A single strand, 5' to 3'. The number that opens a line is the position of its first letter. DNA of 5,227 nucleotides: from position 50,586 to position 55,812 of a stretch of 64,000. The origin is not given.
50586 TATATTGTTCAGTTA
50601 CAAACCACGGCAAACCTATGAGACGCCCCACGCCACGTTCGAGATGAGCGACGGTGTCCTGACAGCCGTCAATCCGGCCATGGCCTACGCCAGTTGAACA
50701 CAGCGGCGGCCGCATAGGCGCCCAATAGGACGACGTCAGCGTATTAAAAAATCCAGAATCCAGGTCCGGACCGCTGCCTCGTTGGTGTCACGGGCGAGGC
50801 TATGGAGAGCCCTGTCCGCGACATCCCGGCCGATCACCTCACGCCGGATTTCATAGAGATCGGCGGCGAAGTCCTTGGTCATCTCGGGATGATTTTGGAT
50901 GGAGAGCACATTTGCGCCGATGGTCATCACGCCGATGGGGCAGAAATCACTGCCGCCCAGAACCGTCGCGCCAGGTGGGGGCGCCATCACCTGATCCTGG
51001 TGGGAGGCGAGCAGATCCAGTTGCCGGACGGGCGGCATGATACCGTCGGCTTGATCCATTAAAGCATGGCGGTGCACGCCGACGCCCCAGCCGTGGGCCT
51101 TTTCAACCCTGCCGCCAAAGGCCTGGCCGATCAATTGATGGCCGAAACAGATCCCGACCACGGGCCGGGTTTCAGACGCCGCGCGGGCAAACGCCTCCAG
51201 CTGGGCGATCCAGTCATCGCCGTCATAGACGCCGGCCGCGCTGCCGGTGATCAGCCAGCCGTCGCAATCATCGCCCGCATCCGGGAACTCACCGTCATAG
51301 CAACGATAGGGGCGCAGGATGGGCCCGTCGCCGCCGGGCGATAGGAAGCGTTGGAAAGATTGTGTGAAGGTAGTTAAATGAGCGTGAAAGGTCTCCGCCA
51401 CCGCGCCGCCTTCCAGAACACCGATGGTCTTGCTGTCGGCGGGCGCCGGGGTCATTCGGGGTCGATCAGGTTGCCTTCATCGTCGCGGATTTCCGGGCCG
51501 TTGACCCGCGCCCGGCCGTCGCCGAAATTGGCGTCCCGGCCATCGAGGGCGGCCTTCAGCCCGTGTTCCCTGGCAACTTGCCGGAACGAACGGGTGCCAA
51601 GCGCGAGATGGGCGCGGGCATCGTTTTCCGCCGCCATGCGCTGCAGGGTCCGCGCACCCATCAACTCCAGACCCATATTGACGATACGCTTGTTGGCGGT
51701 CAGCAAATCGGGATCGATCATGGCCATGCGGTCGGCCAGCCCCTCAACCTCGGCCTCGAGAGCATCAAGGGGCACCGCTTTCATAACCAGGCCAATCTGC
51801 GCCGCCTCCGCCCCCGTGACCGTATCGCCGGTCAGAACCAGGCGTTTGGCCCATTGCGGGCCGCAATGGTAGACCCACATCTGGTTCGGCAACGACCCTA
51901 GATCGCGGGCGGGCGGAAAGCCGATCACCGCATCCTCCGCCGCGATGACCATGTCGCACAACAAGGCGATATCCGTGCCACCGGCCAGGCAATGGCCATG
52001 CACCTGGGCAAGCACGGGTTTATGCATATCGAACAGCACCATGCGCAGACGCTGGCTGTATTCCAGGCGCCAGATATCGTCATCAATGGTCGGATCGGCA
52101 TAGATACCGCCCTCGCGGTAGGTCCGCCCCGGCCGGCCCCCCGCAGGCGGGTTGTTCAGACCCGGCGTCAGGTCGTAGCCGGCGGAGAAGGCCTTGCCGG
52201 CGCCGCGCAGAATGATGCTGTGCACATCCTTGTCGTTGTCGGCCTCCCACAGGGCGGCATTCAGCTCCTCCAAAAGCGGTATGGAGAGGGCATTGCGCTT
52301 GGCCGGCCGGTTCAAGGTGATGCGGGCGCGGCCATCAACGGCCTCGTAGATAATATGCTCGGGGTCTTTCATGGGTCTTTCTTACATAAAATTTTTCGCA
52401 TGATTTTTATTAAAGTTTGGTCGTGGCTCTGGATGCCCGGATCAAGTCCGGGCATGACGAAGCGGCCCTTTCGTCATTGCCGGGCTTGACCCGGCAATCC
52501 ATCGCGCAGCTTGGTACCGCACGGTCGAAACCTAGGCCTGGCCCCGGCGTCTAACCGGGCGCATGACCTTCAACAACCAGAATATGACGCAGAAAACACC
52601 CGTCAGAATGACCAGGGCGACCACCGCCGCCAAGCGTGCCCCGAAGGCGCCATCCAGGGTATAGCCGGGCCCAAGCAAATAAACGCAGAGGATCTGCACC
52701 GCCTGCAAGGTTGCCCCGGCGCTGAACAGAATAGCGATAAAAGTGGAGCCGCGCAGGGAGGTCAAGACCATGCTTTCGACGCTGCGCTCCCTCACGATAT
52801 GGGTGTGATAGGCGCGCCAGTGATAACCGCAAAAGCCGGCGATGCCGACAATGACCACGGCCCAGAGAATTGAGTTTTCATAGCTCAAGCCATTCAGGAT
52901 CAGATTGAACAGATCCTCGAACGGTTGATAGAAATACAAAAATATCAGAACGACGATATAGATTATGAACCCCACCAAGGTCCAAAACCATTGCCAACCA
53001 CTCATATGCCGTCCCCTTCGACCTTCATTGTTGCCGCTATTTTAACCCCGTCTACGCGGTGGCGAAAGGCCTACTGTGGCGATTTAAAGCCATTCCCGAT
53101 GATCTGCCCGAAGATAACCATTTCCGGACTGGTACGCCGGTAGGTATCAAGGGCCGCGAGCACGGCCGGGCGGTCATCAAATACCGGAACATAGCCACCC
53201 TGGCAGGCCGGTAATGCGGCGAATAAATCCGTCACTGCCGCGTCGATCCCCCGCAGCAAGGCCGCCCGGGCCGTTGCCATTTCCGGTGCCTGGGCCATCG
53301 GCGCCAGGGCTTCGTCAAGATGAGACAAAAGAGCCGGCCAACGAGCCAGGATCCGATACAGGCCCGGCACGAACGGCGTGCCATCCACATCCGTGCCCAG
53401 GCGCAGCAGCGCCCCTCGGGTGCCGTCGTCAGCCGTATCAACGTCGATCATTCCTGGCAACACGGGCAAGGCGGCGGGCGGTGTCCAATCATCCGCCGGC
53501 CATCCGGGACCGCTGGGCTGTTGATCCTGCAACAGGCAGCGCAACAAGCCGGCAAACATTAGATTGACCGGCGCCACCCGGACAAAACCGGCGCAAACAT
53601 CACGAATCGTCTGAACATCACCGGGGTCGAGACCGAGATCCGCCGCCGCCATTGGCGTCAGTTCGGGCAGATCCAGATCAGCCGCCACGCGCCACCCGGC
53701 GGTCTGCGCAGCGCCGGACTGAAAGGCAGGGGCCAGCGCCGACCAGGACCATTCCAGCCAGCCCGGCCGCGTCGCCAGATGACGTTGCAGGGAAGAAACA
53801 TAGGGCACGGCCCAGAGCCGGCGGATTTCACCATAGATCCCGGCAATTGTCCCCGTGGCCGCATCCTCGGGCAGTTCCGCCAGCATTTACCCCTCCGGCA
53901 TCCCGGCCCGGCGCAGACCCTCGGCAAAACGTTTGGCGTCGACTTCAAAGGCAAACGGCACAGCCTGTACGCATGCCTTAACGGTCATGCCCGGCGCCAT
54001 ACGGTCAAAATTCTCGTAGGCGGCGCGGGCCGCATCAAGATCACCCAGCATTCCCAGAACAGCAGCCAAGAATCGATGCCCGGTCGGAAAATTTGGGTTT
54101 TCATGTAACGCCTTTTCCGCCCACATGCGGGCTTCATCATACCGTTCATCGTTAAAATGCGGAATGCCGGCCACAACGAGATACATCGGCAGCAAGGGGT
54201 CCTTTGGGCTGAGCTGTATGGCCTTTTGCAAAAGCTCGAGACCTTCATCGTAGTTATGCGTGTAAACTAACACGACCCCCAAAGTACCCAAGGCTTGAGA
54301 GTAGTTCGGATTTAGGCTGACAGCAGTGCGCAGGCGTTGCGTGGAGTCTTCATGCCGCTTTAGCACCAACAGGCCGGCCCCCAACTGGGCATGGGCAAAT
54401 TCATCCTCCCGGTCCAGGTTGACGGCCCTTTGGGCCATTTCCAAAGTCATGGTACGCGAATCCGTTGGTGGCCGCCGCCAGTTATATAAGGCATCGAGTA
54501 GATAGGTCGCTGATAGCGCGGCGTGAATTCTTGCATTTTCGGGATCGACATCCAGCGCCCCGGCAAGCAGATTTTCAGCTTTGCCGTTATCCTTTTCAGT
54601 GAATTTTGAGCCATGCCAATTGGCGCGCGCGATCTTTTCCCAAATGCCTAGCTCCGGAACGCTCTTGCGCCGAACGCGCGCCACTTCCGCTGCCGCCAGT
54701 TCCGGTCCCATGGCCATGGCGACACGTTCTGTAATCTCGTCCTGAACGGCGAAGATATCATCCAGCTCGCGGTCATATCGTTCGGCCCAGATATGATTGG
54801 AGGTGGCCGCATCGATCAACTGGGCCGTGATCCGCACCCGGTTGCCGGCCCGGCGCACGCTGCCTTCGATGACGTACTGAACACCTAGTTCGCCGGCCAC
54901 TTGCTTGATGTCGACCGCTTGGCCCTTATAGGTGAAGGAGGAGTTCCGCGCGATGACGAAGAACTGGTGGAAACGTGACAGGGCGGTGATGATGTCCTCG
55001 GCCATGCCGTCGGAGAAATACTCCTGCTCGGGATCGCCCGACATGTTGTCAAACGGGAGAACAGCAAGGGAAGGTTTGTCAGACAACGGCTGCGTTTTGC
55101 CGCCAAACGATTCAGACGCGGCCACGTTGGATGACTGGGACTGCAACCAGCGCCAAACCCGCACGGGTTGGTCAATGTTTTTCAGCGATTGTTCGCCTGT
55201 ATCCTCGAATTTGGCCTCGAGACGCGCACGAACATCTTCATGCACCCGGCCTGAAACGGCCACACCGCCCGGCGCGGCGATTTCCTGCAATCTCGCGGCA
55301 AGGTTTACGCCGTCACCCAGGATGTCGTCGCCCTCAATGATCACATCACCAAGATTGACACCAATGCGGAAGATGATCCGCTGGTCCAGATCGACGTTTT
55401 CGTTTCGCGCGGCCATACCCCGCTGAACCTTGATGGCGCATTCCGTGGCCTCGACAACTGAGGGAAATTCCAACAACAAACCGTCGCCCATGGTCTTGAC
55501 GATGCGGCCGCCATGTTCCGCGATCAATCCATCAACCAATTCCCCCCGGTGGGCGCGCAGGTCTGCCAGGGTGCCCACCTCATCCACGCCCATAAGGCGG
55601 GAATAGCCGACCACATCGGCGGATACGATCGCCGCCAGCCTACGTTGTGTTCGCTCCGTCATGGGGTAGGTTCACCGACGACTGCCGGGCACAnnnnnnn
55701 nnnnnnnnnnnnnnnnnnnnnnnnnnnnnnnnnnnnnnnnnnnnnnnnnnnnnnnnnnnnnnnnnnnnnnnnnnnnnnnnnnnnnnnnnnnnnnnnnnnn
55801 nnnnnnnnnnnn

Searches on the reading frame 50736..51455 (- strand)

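Call 26: search_protein_families(library=pfam, proteins=[window:50736-51455:-], max_evalue=0.01)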
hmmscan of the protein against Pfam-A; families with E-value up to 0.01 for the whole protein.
window:50736-51455:- (239 aa): 2 families
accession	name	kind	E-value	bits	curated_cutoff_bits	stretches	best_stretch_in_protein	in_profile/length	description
PF00117.34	GATase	-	7.4e-14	52.3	22.8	1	63-193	42-174/190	Glutamine amidotransferase class-I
PF07722.19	Peptidase_C26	-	0.00027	21.2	20.5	1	86-119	95-128/219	Peptidase C26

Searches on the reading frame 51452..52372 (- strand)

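Call 26: search_protein_families(library=pfam, proteins=[window:51452-52372:-], max_evalue=0.01)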
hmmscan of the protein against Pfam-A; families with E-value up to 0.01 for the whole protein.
window:51452-52372:- (306 aa): 2 families
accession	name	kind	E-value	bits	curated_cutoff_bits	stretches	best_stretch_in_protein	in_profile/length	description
PF00378.25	ECH_1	-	2.9e-40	138.7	27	1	16-243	7-217/251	Enoyl-CoA hydratase/isomerase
PF16113.10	ECH_2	-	1.8e-23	84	27.2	1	17-214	3-186/335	Enoyl-CoA hydratase/isomerase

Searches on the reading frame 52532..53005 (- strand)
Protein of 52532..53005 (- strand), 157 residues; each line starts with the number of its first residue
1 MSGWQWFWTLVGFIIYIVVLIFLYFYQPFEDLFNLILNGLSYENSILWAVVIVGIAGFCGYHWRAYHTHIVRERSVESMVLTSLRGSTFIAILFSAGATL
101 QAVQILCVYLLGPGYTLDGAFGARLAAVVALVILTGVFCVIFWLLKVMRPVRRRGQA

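Call 26: search_protein_families(library=pfam, proteins=[window:52532-53005:-], max_evalue=0.01)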
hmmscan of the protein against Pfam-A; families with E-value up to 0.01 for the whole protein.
window:52532-53005:- (157 aa): 0 families

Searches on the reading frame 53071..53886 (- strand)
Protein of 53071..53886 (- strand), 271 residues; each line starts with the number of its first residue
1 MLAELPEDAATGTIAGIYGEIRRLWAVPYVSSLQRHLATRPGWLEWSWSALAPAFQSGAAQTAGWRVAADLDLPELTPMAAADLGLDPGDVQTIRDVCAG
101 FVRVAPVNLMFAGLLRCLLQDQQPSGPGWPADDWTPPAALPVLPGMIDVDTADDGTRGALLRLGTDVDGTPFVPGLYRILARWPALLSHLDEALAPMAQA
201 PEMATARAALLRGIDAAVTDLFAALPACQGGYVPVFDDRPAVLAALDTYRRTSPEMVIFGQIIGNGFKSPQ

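Call 26: search_protein_families(library=pfam, proteins=[window:53071-53886:-], max_evalue=0.01)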
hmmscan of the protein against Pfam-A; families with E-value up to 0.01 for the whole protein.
window:53071-53886:- (271 aa): 1 family
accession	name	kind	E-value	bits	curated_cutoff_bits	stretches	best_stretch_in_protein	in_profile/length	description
PF10778.14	DehI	-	9.6e-06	26.1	28.9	0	28-111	1-85/148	Halocarboxylic acid dehydrogenase DehI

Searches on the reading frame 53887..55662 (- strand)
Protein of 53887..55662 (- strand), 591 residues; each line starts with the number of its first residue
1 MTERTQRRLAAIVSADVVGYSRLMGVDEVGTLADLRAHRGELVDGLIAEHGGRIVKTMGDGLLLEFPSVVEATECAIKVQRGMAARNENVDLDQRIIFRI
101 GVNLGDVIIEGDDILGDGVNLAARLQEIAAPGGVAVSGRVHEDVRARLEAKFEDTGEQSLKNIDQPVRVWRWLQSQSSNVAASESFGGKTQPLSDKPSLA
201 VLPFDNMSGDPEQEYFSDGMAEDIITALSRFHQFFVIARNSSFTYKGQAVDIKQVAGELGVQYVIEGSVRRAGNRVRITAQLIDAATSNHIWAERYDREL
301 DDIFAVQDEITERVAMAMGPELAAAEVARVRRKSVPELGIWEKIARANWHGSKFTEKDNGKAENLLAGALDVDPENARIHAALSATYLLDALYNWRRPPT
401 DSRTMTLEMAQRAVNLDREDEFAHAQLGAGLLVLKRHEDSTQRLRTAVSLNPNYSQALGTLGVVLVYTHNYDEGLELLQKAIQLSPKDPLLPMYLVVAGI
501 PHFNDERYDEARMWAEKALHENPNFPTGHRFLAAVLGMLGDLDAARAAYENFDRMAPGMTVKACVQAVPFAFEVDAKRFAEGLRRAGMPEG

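Call 3: search_protein_families(library=pfam, proteins=[window:53887-55662:-], max_evalue=0.01)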
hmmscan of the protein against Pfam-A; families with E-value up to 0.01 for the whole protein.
window:53887-55662:- (591 aa): 13 families
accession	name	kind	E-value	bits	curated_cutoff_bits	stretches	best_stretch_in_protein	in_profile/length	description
PF07719.23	TPR_2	-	2.9e-13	49.2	27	1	457-488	3-34/34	Tetratricopeptide repeat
PF14559.12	TPR_19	-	1e-12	48.6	25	0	436-489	6-59/68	Tetratricopeptide repeat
PF00211.25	Guanylate_cyc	-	6.8e-10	39.3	21.9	1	11-162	10-172/183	Adenylate and Guanylate cyclase catalytic domain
PF00515.34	TPR_1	-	1.5e-09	37.7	27.8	1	456-488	2-34/34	Tetratricopeptide repeat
PF13428.12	TPR_14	-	3.2e-09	37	23.5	0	460-490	6-36/44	Tetratricopeptide repeat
PF13431.12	TPR_17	-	5.5e-09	36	24.4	0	445-474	3-32/34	Tetratricopeptide repeat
PF13414.12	TPR_11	-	5.9e-09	35.9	26.8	0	470-489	9-28/42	TPR repeat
PF13432.12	TPR_16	-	4.1e-08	34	32.7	0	504-558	9-63/65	Tetratricopeptide repeat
PF13424.12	TPR_12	-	1.9e-07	31.6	30.1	1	456-519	4-72/77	Tetratricopeptide repeat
PF13181.12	TPR_8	-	9.8e-06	25.8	25.7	0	456-488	2-34/34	Tetratricopeptide repeat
PF23914.1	TPR_CcmH_CycH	-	1.7e-05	25.1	42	1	444-557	39-152/158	Cytochrome c-type biogenesis protein H TPR domain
PF13374.12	TPR_10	-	0.00058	20.2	27.5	0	457-484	4-31/42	Tetratricopeptide repeat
PF04052.18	TolB_N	-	0.0039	17.7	22.4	1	194-289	10-104/106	TolB amino-terminal domain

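Call 4: search_protein_families(library=ncbifam, proteins=[window:53887-55662:-], max_evalue=0.01)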
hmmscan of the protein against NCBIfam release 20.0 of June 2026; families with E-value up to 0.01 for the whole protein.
window:53887-55662:- (591 aa): 13 families
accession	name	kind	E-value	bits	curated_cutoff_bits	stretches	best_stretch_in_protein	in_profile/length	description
NF058673.1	LipAdnlyCyLipJMY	equivalog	8.6e-15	54.4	800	1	4-166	290-443/449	bifunctional lipase/adenylate cyclase LipJ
TIGR02917.1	PEP_TPR_lipo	equivalog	3.5e-12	45.1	312.2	2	446-496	828-878/899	XrtA/PEP-CTERM system TPR-repeat protein PrsT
NF040959.1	MamA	equivalog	7.6e-12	45.1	200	1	407-545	57-192/204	magnetosome protein MamA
TIGR02521.1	type_IV_pilW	equivalog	2.7e-10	40.2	154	1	408-556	52-199/234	type IV pilus biogenesis/stability protein PilW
TIGR04510.1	mod_pep_cyc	subfamily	2.7e-09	36.1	400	1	254-559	309-601/814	putative peptide modification system cyclase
NF009037.0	PRK12370.1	equivalog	1.1e-07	30.7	589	1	191-421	116-338/553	HilA/EilA family virulence transcriptional regulator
NF033762.1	social_mot_Tgl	equivalog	1.8e-07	30.7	225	1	408-555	52-199/252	social motility TPR repeat lipoprotein Tgl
NF052415.1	T3SS_chap_SctY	equivalog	1.5e-06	28.7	70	1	451-552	2-103/106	type III secretion apparatus assembly chaperone SctY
NF007540.1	PRK10153.1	equivalog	0.00012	21.1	400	1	210-398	219-396/516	lysine decarboxylation/transport transcriptional activator CadC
TIGR00990.1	3a0801s09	subfamily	0.002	16.9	757.25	1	411-571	423-585/615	mitochondrial import receptor subunit TOM70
NF008391.2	PRK11189.1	equivalog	0.0034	16.9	250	1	444-523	88-164/297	lipoprotein NlpI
NF007302.0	PRK09782.1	equivalog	0.0041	15.1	1223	0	423-495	612-686/990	phage receptor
NF052400.1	M48_BAM_BepA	equivalog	0.0087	14.9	570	0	402-549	286-432/483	beta-barrel assembly-enhancing protease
